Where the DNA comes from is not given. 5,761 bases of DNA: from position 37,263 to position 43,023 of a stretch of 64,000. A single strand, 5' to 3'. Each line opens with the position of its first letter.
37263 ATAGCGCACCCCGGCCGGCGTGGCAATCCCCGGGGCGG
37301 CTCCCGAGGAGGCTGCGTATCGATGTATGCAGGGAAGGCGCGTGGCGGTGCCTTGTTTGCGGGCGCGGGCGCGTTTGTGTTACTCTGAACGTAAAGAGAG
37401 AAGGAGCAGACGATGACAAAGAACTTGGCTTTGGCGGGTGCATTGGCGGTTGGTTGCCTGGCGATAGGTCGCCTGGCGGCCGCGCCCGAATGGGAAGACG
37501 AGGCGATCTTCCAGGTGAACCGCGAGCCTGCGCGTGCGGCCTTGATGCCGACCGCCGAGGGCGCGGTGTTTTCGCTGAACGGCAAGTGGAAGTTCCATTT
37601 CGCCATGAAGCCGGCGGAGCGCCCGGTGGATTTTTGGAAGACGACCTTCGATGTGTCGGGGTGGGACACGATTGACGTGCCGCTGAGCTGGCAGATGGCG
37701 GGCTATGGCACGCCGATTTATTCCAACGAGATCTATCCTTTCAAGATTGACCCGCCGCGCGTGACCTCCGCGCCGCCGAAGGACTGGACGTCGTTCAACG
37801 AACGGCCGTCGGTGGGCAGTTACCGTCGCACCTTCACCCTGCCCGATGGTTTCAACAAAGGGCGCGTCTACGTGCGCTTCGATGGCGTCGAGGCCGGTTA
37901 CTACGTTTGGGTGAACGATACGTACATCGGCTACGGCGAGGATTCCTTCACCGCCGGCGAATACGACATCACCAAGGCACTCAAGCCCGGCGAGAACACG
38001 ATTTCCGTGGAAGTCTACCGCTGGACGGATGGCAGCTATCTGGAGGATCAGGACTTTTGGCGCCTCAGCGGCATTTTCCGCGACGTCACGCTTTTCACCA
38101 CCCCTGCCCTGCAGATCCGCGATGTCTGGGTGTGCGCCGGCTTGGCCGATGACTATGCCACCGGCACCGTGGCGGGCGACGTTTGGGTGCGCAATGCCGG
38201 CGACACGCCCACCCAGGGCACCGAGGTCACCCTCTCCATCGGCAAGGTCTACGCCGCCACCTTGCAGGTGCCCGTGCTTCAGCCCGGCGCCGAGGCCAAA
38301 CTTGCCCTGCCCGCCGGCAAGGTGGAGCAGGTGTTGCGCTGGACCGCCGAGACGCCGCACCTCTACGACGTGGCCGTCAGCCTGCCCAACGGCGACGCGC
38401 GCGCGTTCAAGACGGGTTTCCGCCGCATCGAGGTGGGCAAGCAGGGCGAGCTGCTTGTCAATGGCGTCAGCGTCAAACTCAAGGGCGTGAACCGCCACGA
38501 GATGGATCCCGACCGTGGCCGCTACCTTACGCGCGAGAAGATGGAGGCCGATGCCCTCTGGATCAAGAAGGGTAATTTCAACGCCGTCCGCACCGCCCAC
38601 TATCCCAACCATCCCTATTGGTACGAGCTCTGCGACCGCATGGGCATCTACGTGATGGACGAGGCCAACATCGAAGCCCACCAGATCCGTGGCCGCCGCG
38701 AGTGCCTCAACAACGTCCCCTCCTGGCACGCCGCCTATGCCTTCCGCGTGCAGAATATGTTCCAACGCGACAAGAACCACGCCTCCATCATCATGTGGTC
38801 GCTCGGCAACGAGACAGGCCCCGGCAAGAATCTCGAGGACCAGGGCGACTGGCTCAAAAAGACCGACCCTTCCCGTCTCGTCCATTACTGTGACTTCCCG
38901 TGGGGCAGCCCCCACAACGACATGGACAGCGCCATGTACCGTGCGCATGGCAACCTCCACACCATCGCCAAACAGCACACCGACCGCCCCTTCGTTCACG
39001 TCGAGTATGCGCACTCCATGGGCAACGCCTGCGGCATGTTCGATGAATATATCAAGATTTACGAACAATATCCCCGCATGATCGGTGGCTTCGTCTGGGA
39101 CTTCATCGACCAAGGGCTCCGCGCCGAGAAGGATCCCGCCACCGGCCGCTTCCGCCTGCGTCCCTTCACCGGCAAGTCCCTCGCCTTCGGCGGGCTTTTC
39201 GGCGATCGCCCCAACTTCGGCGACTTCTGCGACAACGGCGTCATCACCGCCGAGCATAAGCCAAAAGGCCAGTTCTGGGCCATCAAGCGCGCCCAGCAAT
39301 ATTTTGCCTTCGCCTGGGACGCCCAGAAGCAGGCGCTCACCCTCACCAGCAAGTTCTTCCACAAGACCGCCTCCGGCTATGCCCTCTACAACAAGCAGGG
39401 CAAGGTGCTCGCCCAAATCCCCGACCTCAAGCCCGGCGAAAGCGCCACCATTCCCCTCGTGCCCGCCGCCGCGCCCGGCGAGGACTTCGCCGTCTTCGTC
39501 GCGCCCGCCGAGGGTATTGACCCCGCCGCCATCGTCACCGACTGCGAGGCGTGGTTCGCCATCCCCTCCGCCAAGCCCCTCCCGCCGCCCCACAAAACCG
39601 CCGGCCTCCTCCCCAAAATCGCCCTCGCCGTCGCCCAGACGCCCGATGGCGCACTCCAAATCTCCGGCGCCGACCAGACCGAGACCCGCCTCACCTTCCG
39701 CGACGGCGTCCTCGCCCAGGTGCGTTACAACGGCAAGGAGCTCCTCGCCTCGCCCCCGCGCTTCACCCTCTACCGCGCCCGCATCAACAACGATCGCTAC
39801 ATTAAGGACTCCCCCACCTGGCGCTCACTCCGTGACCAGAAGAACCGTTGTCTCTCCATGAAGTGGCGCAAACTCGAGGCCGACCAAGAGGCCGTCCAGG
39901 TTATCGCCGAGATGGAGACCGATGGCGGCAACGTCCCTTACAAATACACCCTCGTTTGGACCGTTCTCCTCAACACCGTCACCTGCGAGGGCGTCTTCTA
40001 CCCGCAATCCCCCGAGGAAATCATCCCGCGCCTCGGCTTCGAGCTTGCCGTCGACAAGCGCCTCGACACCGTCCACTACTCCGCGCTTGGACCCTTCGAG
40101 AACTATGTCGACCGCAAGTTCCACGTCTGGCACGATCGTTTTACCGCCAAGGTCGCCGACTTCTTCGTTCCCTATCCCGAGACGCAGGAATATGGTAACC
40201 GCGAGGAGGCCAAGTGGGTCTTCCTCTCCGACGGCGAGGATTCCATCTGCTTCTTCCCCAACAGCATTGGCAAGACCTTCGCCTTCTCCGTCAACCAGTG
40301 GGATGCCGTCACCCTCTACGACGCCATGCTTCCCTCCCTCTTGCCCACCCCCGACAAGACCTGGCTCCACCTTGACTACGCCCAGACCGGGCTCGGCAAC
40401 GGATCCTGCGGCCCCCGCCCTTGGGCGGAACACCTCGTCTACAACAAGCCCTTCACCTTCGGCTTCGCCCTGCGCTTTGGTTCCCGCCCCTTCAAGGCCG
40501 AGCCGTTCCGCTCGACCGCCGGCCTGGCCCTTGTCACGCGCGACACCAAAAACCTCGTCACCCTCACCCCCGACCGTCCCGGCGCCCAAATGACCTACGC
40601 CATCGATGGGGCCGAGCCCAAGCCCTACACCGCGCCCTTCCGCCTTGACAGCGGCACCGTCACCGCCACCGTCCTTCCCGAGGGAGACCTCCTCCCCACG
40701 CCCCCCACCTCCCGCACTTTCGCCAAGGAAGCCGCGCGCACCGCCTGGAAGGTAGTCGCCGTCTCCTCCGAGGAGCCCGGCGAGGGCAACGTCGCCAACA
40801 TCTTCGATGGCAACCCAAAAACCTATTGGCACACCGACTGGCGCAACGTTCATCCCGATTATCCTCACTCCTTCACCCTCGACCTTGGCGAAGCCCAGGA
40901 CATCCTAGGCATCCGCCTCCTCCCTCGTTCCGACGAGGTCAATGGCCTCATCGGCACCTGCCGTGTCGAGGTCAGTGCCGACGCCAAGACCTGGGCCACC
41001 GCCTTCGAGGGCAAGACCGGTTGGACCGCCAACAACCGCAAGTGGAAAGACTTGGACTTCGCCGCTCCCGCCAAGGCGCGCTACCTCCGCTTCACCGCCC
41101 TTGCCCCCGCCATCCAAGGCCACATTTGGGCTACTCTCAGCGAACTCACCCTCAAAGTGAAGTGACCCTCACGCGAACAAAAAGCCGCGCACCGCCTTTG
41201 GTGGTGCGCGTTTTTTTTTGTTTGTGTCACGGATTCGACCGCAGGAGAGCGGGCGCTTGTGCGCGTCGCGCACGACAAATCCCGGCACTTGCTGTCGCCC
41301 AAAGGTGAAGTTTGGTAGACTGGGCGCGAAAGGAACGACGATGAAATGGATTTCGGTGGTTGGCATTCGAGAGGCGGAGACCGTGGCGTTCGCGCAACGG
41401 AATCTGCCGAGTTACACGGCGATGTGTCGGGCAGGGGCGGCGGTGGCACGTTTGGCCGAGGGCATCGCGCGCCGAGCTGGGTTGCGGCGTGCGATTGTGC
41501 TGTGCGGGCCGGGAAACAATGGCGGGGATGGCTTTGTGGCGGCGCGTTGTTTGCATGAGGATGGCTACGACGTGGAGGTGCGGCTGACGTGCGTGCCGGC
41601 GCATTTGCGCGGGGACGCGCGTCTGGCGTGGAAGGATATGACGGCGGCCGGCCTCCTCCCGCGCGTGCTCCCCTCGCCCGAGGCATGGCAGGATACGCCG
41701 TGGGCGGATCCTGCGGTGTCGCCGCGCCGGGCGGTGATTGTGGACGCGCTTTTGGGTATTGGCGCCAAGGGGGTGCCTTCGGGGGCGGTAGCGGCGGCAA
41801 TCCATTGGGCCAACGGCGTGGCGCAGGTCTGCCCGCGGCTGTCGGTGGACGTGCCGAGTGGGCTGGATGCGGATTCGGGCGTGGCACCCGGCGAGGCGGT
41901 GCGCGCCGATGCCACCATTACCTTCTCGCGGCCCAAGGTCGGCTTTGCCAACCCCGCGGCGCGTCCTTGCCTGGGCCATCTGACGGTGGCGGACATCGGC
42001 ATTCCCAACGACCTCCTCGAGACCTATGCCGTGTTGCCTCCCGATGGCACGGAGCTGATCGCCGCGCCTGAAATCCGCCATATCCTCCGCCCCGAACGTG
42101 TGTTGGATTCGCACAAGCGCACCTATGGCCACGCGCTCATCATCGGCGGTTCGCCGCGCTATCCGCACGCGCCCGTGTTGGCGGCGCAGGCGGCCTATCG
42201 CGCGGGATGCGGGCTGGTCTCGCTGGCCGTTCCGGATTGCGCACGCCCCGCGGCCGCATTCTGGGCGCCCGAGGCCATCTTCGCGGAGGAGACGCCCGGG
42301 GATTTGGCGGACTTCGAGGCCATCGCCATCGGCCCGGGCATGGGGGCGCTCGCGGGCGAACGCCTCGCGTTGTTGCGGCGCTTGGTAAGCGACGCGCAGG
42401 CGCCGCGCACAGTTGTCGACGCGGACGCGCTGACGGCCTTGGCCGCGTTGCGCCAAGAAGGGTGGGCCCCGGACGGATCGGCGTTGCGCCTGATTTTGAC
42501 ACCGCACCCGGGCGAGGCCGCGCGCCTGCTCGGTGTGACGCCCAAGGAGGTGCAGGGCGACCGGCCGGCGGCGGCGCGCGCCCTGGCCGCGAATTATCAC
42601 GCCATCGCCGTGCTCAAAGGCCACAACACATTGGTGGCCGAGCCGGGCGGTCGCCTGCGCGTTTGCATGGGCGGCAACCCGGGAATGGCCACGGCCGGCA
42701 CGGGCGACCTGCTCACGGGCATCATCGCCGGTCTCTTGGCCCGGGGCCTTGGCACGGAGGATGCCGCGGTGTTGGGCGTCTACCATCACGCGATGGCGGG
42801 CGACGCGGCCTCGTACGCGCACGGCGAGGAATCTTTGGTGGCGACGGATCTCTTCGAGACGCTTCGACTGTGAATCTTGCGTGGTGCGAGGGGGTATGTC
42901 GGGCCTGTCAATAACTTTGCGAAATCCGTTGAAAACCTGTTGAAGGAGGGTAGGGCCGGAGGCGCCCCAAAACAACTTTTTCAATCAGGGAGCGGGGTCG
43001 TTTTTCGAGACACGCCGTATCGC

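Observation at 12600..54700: A ~190 bp intergenic repeat family with internal iteron-like tandem units occurs four times in 64 kb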

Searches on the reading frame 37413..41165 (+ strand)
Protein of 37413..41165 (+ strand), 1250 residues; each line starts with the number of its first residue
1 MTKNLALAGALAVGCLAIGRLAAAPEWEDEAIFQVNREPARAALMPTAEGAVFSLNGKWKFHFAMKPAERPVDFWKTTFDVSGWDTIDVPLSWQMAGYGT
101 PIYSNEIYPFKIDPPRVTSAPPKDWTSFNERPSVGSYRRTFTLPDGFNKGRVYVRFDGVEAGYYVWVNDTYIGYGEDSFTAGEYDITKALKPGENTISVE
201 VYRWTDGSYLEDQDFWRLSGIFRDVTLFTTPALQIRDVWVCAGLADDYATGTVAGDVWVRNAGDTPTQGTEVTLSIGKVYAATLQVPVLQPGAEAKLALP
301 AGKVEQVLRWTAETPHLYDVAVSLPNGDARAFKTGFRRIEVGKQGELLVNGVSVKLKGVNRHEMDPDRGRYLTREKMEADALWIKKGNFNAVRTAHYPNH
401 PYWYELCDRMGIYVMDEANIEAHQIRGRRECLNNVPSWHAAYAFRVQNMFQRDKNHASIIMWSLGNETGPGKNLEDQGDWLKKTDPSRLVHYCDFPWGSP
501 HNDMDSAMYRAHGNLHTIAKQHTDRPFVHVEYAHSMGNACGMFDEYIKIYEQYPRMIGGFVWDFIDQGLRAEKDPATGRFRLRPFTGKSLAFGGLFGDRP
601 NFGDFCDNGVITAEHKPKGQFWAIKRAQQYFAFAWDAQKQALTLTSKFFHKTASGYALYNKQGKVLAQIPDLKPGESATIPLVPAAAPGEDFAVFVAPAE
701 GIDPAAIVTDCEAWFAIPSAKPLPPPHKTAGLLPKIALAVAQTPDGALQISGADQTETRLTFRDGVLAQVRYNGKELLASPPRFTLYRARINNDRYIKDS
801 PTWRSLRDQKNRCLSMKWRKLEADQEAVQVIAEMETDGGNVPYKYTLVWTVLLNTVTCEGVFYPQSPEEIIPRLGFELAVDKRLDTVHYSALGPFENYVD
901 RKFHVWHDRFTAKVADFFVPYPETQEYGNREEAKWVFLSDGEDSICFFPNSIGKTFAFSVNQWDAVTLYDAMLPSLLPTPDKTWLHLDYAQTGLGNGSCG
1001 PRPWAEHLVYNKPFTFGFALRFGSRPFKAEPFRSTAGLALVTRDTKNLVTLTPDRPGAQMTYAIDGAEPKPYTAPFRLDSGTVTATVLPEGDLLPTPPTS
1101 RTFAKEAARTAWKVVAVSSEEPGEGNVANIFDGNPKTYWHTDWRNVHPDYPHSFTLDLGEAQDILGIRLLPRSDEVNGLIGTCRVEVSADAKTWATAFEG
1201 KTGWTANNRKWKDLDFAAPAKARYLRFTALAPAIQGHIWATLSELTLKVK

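Call 55: search_protein_families(library=pfam, proteins=[window:37413-41165:+], max_evalue=0.01)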
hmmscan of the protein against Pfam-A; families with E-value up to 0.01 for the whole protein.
window:37413-41165:+ (1250 aa): 9 families
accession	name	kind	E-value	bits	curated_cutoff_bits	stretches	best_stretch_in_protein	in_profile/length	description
PF02836.23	Glyco_hydro_2_C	-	8.7e-79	265.2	21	1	343-631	4-300/302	Glycosyl hydrolases family 2, TIM barrel domain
PF02929.23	Bgal_small_N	-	2e-47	162.4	25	1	757-1020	6-248/248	Beta galactosidase small chain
PF02837.24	Glyco_hydro_2_N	-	2.5e-39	135.4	28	1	54-231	3-169/169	Glycosyl hydrolases family 2, sugar binding domain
PF00754.31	F5_F8_type_C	-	5e-21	75.6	28.2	1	1117-1233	4-115/127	F5/8 type C domain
PF22633.2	F5_F8_type_C_2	-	1.8e-12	48.1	27.8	1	1129-1227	1-91/91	NedA-like, galactose-binding domain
PF22666.2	Glyco_hydro_2_N2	-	1.2e-09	38.9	27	1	136-203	51-119/167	Glycosyl hydrolase 2 galactose-binding domain-like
PF00703.27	Glyco_hydro_2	-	1.7e-06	29.2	23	1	234-337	2-109/109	Glycosyl hydrolases family 2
PF24607.1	CBM_AftD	-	0.0019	18.2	27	1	1124-1176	16-68/149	Arabinofuranosyltransferase D, third carbohydrate binding module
PF13290.12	CHB_HEX_C_1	-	0.0076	16.6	22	0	1046-1082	9-49/67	Chitobiase/beta-hexosaminidase C-terminal domain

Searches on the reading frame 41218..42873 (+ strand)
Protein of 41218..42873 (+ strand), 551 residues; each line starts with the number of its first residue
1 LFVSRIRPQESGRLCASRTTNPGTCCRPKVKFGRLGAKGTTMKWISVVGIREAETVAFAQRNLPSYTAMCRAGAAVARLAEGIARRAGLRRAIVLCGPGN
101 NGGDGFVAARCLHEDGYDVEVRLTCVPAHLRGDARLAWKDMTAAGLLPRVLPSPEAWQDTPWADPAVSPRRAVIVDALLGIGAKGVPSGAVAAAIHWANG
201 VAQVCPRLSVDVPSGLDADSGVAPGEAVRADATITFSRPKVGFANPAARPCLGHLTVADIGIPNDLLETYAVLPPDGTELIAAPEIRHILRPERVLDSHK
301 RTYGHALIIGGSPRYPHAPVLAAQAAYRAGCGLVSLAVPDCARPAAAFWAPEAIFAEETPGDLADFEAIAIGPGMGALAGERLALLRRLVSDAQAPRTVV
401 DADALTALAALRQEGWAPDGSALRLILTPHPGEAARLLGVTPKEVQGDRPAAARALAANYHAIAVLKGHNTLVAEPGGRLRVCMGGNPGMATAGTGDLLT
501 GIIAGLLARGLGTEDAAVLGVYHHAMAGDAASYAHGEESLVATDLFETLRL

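Call 55: search_protein_families(library=pfam, proteins=[window:41218-42873:+], max_evalue=0.01)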
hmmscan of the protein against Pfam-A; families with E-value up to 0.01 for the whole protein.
window:41218-42873:+ (551 aa): 4 families
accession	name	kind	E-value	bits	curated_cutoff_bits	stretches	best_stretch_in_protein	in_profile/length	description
PF01256.23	Carb_kinase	-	2.9e-49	168.2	27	1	306-549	1-240/242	NAD(P)H-hydrate dehydratase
PF03853.21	YjeF_N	-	1.3e-40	139.5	24.9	1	69-242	5-169/169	YjeF-related protein N-terminus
PF02110.20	HK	-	0.002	18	27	1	436-536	127-228/247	Hydroxyethylthiazole kinase family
PF08543.17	Phos_pyr_kin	-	0.0047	16.8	27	1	425-517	121-221/246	Phosphomethylpyrimidine kinase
